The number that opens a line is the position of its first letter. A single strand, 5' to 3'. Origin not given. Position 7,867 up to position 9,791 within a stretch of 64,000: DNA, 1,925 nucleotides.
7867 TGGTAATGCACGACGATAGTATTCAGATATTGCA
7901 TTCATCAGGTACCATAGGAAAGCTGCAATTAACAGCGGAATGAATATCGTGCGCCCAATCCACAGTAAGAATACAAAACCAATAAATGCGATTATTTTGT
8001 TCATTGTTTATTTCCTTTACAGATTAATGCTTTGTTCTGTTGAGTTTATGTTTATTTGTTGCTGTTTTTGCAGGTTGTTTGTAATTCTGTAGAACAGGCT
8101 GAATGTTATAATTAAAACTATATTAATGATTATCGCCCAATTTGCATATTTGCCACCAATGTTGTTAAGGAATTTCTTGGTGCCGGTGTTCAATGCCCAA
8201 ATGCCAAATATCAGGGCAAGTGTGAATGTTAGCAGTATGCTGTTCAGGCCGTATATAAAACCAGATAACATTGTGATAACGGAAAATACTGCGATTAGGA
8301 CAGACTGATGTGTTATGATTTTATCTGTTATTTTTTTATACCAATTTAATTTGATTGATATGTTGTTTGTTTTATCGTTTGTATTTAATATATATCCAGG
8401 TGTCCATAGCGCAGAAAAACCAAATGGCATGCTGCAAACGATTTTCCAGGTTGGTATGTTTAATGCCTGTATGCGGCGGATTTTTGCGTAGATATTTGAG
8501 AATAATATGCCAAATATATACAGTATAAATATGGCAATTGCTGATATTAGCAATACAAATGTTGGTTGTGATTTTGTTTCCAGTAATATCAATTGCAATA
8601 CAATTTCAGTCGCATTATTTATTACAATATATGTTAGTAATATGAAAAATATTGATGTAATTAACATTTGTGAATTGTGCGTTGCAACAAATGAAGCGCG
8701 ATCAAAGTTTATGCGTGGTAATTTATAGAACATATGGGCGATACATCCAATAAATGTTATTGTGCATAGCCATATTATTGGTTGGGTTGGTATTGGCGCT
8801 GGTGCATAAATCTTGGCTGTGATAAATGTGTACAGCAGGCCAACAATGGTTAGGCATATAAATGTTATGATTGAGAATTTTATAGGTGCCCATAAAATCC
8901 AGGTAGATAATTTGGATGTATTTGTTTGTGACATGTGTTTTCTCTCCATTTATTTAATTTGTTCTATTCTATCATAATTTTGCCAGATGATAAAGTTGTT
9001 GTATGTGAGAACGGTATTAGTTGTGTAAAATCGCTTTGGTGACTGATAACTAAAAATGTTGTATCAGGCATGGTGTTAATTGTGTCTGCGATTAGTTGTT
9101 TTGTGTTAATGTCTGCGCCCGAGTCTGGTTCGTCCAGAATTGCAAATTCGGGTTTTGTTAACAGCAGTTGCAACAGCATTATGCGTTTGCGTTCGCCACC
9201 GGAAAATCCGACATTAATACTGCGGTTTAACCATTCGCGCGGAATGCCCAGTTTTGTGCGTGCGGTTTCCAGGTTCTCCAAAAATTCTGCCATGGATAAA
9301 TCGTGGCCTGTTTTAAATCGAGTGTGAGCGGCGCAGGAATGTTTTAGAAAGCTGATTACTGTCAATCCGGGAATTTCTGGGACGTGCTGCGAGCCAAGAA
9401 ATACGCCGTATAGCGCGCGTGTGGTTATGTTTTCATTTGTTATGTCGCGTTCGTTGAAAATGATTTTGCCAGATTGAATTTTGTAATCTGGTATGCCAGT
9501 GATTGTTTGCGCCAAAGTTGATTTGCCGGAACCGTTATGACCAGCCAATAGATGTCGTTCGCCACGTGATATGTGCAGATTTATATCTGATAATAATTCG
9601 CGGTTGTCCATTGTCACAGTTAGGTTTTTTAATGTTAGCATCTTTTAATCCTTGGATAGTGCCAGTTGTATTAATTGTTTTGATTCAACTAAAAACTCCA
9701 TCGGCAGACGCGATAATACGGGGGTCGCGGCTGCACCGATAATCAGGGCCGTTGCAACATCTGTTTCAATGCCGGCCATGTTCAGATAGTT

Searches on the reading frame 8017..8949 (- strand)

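Call 57: search_protein_families(library=pfam, proteins=[window:8017-8949:-], max_evalue=0.0001)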
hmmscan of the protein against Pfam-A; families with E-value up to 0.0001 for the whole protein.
window:8017-8949:- (310 aa): 0 families

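Call 61: search_protein_families(library=ncbifam, proteins=[window:8017-8949:-], max_evalue=0.01)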
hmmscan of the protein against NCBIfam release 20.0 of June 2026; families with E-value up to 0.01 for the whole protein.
window:8017-8949:- (310 aa): 0 families

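Call 81: search_protein_families(library=pfam, proteins=[window:8017-8949:-], max_evalue=0.05)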
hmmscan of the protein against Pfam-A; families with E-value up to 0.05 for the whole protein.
window:8017-8949:- (310 aa): 1 family
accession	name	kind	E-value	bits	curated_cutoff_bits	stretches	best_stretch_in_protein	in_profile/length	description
PF02300.22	Fumarate_red_C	-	0.0097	16.4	24.2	1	239-286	34-80/127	Fumarate reductase subunit C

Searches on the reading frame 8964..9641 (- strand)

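Call 57: search_protein_families(library=pfam, proteins=[window:8964-9641:-], max_evalue=0.0001)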
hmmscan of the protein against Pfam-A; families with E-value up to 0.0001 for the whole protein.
window:8964-9641:- (225 aa): 2 families
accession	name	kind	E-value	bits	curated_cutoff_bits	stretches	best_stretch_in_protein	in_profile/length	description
PF00005.33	ABC_tran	-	1.5e-23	84.4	25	1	17-173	1-136/137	ABC transporter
PF02463.25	SMC_N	-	3.3e-06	27.1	40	0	31-207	28-203/220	RecF/RecN/SMC N terminal domain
